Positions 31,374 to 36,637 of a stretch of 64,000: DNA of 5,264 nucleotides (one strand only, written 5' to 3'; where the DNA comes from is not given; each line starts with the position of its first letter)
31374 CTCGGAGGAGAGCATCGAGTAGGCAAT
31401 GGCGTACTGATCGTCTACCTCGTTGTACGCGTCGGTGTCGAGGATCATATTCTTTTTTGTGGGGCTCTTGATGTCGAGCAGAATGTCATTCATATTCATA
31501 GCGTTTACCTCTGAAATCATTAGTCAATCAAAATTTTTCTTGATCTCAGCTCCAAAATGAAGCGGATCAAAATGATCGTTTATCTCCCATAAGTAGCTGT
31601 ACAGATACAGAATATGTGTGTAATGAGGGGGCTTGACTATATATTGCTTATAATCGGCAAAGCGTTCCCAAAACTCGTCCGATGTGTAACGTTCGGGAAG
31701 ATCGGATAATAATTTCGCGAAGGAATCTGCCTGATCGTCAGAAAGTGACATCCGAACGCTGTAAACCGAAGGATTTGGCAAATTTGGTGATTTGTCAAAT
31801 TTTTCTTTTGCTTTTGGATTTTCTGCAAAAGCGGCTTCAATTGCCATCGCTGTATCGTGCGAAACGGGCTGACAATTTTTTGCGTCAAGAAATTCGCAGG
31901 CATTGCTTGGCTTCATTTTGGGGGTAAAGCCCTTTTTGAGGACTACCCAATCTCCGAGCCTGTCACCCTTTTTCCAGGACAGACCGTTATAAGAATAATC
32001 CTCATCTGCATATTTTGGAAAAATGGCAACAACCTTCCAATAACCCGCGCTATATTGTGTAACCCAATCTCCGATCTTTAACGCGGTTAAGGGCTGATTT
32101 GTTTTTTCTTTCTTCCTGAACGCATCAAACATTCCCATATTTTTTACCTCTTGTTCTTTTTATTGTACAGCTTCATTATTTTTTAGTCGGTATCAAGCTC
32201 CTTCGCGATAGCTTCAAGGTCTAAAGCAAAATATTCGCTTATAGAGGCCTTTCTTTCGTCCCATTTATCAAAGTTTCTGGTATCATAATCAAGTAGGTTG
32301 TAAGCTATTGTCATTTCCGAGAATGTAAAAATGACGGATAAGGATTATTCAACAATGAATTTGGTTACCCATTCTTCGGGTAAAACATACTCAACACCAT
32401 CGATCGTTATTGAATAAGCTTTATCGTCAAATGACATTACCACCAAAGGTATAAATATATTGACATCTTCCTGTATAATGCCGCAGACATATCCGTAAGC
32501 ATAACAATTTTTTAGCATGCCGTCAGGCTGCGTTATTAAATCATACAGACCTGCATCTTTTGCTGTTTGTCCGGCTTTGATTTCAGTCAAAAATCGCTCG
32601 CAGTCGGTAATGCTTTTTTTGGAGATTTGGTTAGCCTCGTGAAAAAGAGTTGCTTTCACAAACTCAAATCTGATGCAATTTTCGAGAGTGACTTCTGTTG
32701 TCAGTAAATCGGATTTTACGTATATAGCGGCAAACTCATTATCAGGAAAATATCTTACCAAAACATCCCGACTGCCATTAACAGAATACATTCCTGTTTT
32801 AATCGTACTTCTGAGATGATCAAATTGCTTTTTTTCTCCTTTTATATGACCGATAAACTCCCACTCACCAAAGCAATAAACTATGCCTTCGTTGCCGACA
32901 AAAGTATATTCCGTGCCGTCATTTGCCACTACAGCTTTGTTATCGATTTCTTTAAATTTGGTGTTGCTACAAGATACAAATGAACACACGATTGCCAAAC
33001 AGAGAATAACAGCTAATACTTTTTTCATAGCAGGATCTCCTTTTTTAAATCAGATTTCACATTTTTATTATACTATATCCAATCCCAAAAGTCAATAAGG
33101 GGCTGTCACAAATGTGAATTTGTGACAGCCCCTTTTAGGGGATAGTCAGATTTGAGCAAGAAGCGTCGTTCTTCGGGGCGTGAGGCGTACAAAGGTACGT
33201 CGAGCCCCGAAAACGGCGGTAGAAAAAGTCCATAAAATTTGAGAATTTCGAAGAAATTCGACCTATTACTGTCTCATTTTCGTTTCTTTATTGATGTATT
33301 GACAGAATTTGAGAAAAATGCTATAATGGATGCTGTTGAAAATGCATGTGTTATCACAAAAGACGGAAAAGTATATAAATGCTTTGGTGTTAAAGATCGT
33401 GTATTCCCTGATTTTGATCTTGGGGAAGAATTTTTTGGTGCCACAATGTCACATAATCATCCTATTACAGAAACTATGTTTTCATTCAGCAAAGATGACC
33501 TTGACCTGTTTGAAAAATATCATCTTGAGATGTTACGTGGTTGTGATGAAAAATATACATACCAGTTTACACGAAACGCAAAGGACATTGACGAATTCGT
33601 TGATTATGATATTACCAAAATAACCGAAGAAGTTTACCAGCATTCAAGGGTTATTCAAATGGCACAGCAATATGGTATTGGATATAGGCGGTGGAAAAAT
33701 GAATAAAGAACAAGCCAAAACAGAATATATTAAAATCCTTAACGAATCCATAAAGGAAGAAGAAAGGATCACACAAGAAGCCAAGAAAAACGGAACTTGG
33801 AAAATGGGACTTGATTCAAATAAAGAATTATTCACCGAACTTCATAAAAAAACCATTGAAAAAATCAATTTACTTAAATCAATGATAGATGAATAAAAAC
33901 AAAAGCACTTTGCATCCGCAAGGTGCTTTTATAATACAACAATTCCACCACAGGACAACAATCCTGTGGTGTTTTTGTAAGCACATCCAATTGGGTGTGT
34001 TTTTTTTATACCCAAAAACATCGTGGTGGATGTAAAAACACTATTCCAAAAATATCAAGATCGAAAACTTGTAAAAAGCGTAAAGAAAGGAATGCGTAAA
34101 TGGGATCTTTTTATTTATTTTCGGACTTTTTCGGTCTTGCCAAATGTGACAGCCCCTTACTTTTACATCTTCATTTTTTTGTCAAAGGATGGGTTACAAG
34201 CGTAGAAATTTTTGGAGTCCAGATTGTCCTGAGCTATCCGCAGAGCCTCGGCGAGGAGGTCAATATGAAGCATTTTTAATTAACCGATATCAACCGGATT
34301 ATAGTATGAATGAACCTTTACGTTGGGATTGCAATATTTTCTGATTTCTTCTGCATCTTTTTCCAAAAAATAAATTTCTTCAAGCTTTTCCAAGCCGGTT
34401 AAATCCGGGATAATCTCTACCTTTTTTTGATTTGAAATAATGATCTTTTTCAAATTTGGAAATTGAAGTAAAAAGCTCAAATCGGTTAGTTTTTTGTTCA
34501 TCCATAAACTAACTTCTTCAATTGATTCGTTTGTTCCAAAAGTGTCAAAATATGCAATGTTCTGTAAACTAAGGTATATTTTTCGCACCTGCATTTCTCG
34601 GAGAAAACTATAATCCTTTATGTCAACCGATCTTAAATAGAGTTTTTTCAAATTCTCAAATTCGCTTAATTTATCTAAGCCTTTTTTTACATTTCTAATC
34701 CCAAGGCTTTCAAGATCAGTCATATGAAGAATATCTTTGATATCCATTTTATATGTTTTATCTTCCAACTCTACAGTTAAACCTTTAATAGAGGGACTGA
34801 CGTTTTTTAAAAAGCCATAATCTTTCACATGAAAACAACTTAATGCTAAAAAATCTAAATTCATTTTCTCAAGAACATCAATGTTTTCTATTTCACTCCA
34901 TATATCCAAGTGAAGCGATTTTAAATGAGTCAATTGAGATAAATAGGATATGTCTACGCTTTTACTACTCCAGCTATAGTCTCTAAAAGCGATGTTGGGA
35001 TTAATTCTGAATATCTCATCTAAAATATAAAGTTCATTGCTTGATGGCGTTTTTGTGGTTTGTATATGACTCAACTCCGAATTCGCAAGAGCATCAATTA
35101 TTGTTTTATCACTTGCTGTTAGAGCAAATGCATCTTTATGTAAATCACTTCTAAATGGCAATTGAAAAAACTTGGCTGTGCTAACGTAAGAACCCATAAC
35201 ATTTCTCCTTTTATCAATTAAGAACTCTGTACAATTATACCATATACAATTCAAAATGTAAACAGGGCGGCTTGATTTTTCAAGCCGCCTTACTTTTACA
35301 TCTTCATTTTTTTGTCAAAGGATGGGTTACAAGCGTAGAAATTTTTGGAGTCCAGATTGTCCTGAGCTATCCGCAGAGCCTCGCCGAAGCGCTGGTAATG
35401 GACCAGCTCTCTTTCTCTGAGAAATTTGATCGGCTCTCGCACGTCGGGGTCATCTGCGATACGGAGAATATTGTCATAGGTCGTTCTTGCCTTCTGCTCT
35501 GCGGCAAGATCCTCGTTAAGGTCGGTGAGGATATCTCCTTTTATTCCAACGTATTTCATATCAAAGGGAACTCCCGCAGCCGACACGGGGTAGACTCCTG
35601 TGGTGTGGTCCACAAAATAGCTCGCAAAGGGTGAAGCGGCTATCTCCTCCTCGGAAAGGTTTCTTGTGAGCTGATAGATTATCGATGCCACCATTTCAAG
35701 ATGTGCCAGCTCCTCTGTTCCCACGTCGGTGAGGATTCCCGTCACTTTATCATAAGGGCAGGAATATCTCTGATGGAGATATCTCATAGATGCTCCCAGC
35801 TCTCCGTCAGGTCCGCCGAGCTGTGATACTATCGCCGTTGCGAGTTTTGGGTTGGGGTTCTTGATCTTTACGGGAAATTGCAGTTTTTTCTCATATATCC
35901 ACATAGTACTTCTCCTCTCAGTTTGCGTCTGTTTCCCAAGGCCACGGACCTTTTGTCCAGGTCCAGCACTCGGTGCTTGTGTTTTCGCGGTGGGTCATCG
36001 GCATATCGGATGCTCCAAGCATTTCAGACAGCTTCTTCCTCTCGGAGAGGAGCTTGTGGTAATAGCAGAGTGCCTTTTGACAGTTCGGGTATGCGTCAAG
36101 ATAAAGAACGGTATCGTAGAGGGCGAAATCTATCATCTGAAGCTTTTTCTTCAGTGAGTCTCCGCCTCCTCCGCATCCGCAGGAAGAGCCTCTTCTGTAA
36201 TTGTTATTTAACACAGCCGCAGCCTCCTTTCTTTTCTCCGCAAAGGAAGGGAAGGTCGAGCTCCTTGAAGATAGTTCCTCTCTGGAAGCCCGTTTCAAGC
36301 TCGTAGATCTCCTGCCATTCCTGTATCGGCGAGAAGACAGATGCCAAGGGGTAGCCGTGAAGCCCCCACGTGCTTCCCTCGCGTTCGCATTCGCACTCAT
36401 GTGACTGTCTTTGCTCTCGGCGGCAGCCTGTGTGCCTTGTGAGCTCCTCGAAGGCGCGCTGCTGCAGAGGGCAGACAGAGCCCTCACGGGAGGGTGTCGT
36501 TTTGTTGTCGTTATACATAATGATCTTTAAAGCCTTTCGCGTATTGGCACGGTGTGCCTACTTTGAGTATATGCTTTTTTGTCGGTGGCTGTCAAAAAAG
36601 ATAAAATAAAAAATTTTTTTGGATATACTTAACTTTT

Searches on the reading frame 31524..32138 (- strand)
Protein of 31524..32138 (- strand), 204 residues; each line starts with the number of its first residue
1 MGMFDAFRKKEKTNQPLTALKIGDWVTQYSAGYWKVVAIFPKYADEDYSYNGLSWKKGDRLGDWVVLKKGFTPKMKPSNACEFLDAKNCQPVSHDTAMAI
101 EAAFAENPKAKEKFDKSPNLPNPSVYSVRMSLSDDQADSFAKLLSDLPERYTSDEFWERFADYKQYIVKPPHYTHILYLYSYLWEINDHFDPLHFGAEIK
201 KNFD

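Call 15: search_protein_families(library=pfam, max_evalue=0.1, proteins=[window:31524-32138:-])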
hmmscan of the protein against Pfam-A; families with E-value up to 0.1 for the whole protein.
window:31524-32138:- (204 aa): 1 family
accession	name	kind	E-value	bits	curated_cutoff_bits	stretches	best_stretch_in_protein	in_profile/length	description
PF13376.11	OmdA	-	0.069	13.6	25.6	0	100-117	8-25/60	Bacteriocin-protection, YdeI or OmpD-Associated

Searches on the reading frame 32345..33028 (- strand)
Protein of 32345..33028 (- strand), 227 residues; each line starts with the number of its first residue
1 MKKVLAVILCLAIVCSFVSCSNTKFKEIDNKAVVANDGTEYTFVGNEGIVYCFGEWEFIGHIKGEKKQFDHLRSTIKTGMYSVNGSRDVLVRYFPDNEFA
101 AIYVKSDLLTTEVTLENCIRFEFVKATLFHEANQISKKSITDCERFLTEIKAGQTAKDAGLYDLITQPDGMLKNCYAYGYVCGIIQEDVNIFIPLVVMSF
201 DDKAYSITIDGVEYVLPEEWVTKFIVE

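Call 15: search_protein_families(library=pfam, max_evalue=0.1, proteins=[window:32345-33028:-])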
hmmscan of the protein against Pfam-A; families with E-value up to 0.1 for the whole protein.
window:32345-33028:- (227 aa): 1 family
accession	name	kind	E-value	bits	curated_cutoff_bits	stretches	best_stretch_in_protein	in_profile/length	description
PF00161.24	RIP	-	0.039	13.9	21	1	70-143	109-181/197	Ribosome inactivating protein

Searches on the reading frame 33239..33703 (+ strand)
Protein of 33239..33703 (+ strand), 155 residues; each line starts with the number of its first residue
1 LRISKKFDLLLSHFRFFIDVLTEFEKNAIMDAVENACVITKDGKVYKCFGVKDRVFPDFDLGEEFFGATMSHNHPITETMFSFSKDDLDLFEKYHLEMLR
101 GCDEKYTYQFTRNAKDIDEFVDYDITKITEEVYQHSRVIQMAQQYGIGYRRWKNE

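Call 15: search_protein_families(library=pfam, max_evalue=0.1, proteins=[window:33239-33703:+])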
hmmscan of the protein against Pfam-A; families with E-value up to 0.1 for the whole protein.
window:33239-33703:+ (155 aa): 1 family
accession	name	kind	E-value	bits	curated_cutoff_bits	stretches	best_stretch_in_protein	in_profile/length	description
PF18513.6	Pro_sub2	-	0.079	13.7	25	0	85-126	10-50/88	Prodomain subtilisin 2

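Call 29: find_homologous_proteins(query=window:33239-33703:+, max_evalue=0.001)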
Query window:33239-33703:+ (155 aa): 34 proteins with E <= 0.001 among 42 candidates.
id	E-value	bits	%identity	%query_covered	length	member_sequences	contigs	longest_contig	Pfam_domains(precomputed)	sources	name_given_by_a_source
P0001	2.0e-100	351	99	100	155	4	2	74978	-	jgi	-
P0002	2.8e-52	195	63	87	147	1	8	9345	-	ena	-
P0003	1.4e-51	192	63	87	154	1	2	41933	-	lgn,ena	-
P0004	4.9e-49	184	63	87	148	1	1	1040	-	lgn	-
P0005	6.8e-49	184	60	87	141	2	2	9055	-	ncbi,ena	-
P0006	5.2e-47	178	59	87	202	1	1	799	-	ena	-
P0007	5.0e-46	174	60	87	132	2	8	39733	-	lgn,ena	-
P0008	1.6e-45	173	59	89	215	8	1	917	-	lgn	-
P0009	3.9e-45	171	54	87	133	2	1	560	-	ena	-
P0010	4.0e-45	171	59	87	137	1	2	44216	-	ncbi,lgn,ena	-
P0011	4.2e-45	171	59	88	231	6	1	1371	-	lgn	-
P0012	1.2e-44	170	62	81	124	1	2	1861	-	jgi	-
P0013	1.3e-44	170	54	94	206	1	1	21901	-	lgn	-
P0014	6.9e-44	167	58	89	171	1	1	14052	-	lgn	-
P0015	7.4e-44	167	59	87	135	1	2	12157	-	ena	-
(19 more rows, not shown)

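Call 30: find_encoding_contigs(protein=P0001, flank=10000, max_places=6)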
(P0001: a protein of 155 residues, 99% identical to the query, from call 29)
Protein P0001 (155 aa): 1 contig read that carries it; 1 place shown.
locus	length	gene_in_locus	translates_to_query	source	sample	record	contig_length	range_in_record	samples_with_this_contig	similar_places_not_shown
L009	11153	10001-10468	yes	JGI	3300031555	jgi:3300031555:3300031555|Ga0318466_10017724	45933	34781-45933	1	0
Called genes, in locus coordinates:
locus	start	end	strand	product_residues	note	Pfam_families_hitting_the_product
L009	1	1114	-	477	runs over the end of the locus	PF03062:MBOAT, PF13813:MBOAT_2 (faint)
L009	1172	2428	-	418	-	PF06838:Met_gamma_lyase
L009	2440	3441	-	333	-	PF05343:Peptidase_M42, PF04389:Peptidase_M28 (faint), PF01546:Peptidase_M20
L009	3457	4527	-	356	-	PF04389:Peptidase_M28 (faint), PF05343:Peptidase_M42, PF01546:Peptidase_M20 (weak)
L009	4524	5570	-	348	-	PF05343:Peptidase_M42, PF02127:Peptidase_M18 (weak)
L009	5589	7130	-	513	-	PF13541:ChlI, PF00158:Sigma54_activat (faint), PF00493:MCM (faint), PF01078:Mg_chelatase, PF07728:AAA_5, PF13335:Mg_chelatase_C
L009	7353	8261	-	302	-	PF01156:IU_nuc_hydro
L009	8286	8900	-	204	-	-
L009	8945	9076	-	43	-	-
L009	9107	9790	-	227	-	-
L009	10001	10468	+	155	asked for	-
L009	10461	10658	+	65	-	-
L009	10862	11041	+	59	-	-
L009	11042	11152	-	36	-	?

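Call 31: find_encoding_contigs(protein=P0010, flank=6000, max_places=4)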
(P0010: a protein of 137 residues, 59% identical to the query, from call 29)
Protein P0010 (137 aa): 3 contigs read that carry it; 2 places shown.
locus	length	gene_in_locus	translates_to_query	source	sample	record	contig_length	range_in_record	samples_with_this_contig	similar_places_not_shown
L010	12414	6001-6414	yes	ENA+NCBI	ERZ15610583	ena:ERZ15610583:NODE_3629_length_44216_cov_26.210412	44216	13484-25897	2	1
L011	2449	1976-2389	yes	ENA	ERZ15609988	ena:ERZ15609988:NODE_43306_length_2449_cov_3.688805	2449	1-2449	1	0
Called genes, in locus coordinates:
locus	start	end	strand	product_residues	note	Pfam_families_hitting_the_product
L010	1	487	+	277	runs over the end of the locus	PF23343:REP_ORF2-G2P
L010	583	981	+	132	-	PF07374:DUF1492 (weak)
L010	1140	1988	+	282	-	PF10668:Phage_terminase (weak), PF13384:HTH_23 (weak), PF13518:HTH_28 (faint), PF03592:Terminase_2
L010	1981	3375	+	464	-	-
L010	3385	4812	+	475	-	PF05133:SPP1_portal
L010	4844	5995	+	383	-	PF04233:Phage_Mu_F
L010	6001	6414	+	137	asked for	-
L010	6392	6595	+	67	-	-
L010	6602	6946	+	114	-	PF09639:YjcQ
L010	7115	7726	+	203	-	PF06810:Phage_scaffold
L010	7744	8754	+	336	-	-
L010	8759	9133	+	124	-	-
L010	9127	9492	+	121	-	-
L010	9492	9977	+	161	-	PF04883:HK97-gp10_like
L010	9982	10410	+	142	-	PF20765:Phage_tail_terminator_8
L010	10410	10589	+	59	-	-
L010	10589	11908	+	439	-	PF22671:Gp18_domIII_N, PF17481:Phage_sheath_domII, PF04984:Phage_sheath_1, PF17482:Phage_sheath_1C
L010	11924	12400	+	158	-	PF09393:DUF2001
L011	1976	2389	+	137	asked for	-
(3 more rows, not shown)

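Call 79: search_solved_structures(query=A7, max_evalue=1)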
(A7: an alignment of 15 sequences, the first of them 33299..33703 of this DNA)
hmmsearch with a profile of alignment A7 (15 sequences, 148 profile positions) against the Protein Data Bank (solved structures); distinct sequences matched with E-value up to 1: 0.

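Call 91: predict_structure(alignment_id=A7)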
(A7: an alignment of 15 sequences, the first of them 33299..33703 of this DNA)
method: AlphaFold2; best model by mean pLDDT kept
length: 135 residues; sequences in the alignment: 15
mean_pLDDT: 84.5   pTM: 0.81
mean pLDDT of the five models: 84.5, 80.5, 76.9, 74.9, 65.4
residues with pLDDT >= 90: 58; 70-90: 56; 50-70: 20; < 50: 1
segments of 3 or more residues with pLDDT < 50: none
pLDDT, mean of each block of 10 residues (from residue 1): 85 86 87 57 89 73 82 94 91 94 74 88 95 89
secondary structure, 60 per line:
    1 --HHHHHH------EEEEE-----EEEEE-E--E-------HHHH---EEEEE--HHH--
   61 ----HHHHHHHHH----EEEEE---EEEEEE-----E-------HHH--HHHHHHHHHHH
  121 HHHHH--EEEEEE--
elements in order: H3-8 E15-19 E25-29 H42-45 E49-53 H65-73 E78-82 E86-91 H110-125 E128-133

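Call 93: fold_search(model_id=the predicted structure, library=pdb)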
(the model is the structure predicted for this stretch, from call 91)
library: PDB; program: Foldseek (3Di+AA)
matches with E <= 10: 616; with E <= 0.001: 0
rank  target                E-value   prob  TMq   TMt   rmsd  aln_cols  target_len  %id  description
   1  5o0j                  4.7e-02  0.60  0.25  0.08  12.7       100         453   10  ADP-dependent glucokinase from Pyrococcus horikoshii (released 2018-05-30)
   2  5kkg_B                1.2e-01  0.47  0.27  0.09  10.4       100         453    7  Crystal structure of E72A mutant of ancestral protein ancMT of ADP-dependent sugar kinases family (released 2017-07-26)
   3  6c8z                  1.2e-01  0.38  0.26  0.09  12.1       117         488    8  Last common ancestor of ADP-dependent phosphofructokinases from Methanosarcinales (released 2018-02-07)
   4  1ua4                  1.4e-01  0.35  0.25  0.08  12.6       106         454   12  Crystal Structure of an ADP-dependent Glucokinase from Pyrococcus furiosus (released 2004-02-27)
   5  5k27_B                1.4e-01  0.28  0.23  0.07  12.7       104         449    9  Crystal structure of ancestral protein ancMT of ADP-dependent sugar kinases family. (released 2017-05-24)
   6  6xio                  1.6e-01  0.35  0.27  0.09  11.1       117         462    8  ADP-dependent kinase complex with fructose-6-phosphate and ADPbetaS (released 2021-01-20)
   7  2fr5_B                1.9e-01  0.41  0.35  0.35   5.9       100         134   12  Crystal Structure of Mouse Cytidine Deaminase Complexed with Tetrahydrouridine (released 2006-07-11)
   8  8x6u_B                2.1e-01  0.44  0.34  0.35   6.4       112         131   15  Crystal structure of EfCDA in complex with dFdU (released 2024-11-27)
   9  5k27_A                2.2e-01  0.38  0.28  0.10  10.5       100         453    7  Crystal structure of ancestral protein ancMT of ADP-dependent sugar kinases family. (released 2017-05-24)
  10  5o0i                  2.2e-01  0.28  0.25  0.08  12.1       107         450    7  ADP-dependent glucokinase from Pyrococcus horikoshii (released 2018-05-30)
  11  5kkg_A                2.5e-01  0.30  0.26  0.09  10.4        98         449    9  Crystal structure of E72A mutant of ancestral protein ancMT of ADP-dependent sugar kinases family (released 2017-07-26)
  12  3drw_A                2.5e-01  0.25  0.24  0.08  12.4       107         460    6  Crystal Structure of a Phosphofructokinase from Pyrococcus horikoshii OT3 with AMP (released 2008-12-23)
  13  2fr5_A                2.9e-01  0.30  0.32  0.32   6.4        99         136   13  Crystal Structure of Mouse Cytidine Deaminase Complexed with Tetrahydrouridine (released 2006-07-11)
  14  3drw_B                2.9e-01  0.16  0.22  0.08  12.2       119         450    8  Crystal Structure of a Phosphofructokinase from Pyrococcus horikoshii OT3 with AMP (released 2008-12-23)
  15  1u2x_A                3.3e-01  0.21  0.24  0.08  12.6       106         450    7  Crystal Structure of a Hypothetical ADP-dependent Phosphofructokinase from Pyrococcus horikoshii OT3 (released 2004-09-14)
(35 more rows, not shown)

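Call 96: fold_search(model_id=the predicted structure, library=viral)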
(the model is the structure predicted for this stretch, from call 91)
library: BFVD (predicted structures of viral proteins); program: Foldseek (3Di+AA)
matches with E <= 10: 956; with E <= 0.001: 13
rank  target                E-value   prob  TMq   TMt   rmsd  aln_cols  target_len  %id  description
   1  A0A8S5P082            4.6e-10  1.00  0.81  0.20   4.8       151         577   26  Minor capsid protein [Siphoviridae sp. ctwhn18]
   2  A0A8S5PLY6            7.3e-10  1.00  0.79  0.38   4.7       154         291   26  Minor capsid protein [Myoviridae sp. ctWXg38]
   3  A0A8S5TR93            1.3e-07  1.00  0.65  0.49   7.0       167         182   16  Uncharacterized protein [Siphoviridae sp. ctss15]
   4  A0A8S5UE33            7.5e-07  1.00  0.71  0.36   5.4       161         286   22  Uncharacterized protein [Siphoviridae sp. ctGQT3]
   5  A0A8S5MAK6            2.1e-06  1.00  0.63  0.40   7.2       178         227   18  Uncharacterized protein [Myoviridae sp. ctRPH1]
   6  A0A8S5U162            1.7e-05  1.00  0.62  0.59   6.1       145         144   13  Uncharacterized protein [Myoviridae sp. ctumZ20]
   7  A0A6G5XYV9            2.5e-05  1.00  0.67  0.21   5.5       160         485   16  (no name in the UniProt tables at hand)
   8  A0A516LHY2            1.2e-04  1.00  0.49  0.41  15.5       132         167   14  (no name in the UniProt tables at hand)
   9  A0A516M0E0            1.6e-04  1.00  0.52  0.40   8.6       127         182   14  (no name in the UniProt tables at hand)
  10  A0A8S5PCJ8            2.1e-04  1.00  0.56  0.15   7.2       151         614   17  Minor capsid protein [Siphoviridae sp. ctc6d98]
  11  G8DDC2                3.4e-04  1.00  0.58  0.40   8.9       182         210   12  (no name in the UniProt tables at hand)
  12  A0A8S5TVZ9            6.0e-04  1.00  0.53  0.17   6.9       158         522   16  Minor capsid protein [Siphoviridae sp. ctmxA102]
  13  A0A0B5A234            6.9e-04  1.00  0.42  0.51   3.5        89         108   22  (no name in the UniProt tables at hand)
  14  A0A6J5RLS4            3.1e-03  1.00  0.49  0.07  11.1       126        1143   10  Uncharacterized protein [uncultured Caudovirales phage]
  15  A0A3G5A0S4            4.0e-03  0.99  0.50  0.21   8.5       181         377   13  Uncharacterized protein [Harvfovirus sp.]
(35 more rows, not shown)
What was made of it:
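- On MuF-associated C-terminal domain with partner gene (cargo): The predicted fold matches phage minor capsid proteins, E = 4.6e-10, TM 0.81 (call 96).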

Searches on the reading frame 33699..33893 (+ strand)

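Call 15: search_protein_families(library=pfam, max_evalue=0.1, proteins=[window:33699-33893:+])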
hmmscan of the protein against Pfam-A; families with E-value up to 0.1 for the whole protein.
window:33699-33893:+ (65 aa): 1 family
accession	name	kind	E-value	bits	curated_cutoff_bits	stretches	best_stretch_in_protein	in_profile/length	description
PF07875.18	Coat_F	-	0.098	13.3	25.7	0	4-32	30-58/63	Coat F domain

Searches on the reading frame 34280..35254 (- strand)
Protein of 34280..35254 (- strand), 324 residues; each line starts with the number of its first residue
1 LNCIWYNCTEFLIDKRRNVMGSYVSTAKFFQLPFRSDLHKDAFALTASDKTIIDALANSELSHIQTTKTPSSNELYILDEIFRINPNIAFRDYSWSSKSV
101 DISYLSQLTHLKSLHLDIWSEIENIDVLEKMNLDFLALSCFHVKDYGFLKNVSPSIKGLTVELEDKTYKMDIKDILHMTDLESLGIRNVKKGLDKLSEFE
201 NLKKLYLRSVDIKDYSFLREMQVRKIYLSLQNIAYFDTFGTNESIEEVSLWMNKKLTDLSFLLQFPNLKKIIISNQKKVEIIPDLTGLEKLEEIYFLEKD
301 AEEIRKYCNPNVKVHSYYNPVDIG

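Call 15: search_protein_families(library=pfam, max_evalue=0.1, proteins=[window:34280-35254:-])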
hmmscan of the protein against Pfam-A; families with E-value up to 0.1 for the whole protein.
window:34280-35254:- (324 aa): 4 families
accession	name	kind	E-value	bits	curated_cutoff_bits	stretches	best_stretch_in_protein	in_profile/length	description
PF12799.13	LRR_4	-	6.6e-09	36.2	27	0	227-262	5-42/44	Leucine Rich repeats (2 copies)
PF25019.1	LRR_R13L1-DRL21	-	0.0014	19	27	0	263-295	91-123/127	R13L1/DRL21 LRRs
PF25013.1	LRR_Zer-1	-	0.0076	16.8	27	0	104-144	3-41/137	Zer-1-like, Leucine-rich repeats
PF07723.19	LRR_2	-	0.035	15.2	20.9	0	201-216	1-17/26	Leucine Rich Repeat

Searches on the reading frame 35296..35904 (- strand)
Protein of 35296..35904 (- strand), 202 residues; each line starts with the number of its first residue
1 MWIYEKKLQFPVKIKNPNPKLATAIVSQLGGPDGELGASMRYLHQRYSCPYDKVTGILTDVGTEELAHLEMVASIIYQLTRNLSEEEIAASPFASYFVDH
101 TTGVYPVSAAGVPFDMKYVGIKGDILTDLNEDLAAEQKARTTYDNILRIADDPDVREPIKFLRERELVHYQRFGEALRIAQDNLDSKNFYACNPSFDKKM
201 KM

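Call 15: search_protein_families(library=pfam, max_evalue=0.1, proteins=[window:35296-35904:-])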
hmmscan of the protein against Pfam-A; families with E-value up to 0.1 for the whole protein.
window:35296-35904:- (202 aa): 4 families
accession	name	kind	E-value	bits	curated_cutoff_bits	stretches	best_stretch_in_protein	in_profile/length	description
PF05067.18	Mn_catalase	-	1.2e-53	182.4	27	1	1-184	1-198/284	Manganese containing catalase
PF02915.23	Rubrerythrin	-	0.0016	19.3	22.8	0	134-177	8-53/137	Rubrerythrin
PF03232.19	COQ7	-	0.0049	17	23.5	0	34-79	13-59/169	Ubiquinone biosynthesis protein COQ7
PF06175.17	MiaE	-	0.0057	16.9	27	1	43-101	49-105/199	tRNA-(MS[2]IO[6]A)-hydroxylase (MiaE)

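Call 34: find_encoding_contigs(protein=window:35299-35904:-, flank=6000, max_places=10)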
Protein window:35299-35904:- (202 aa): 2 contigs read that carry it; 2 places shown.
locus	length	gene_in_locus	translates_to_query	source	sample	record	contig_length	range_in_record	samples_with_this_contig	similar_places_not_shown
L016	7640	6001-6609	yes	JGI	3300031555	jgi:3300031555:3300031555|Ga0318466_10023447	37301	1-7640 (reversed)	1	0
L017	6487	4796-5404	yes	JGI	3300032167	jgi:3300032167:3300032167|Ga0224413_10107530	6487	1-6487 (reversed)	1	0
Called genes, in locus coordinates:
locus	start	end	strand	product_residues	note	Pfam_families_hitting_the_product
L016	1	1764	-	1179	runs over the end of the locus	-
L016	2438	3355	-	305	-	PF01458:SUFBD_core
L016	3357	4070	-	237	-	PF02463:SMC_N (faint), PF13476:AAA_23 (weak), PF00005:ABC_tran, PF13304:AAA_21 (faint)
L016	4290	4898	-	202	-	PF02677:QueH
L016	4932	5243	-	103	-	-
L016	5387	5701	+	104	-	PF11007:CotJA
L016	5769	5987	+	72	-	PF12652:CotJB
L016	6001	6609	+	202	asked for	PF05067:Mn_catalase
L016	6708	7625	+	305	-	PF12799:LRR_4 (faint)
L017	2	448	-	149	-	?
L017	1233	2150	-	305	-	PF01458:SUFBD_core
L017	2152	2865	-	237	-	PF02463:SMC_N (faint), PF13476:AAA_23 (weak), PF00005:ABC_tran, PF13304:AAA_21 (faint)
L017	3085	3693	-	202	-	PF02677:QueH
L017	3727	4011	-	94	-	-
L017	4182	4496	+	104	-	PF11007:CotJA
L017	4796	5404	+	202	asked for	PF05067:Mn_catalase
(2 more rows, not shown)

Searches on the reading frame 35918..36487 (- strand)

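Call 90: search_protein_families(library=pfam, max_evalue=0.00001, proteins=[window:35918-36487:-])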
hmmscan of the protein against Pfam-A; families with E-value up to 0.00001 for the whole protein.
window:35918-36487:- (189 aa): 1 family
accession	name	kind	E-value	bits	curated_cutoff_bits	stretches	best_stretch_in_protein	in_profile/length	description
PF12652.12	CotJB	-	1.1e-20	74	29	1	112-185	3-76/76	CotJB protein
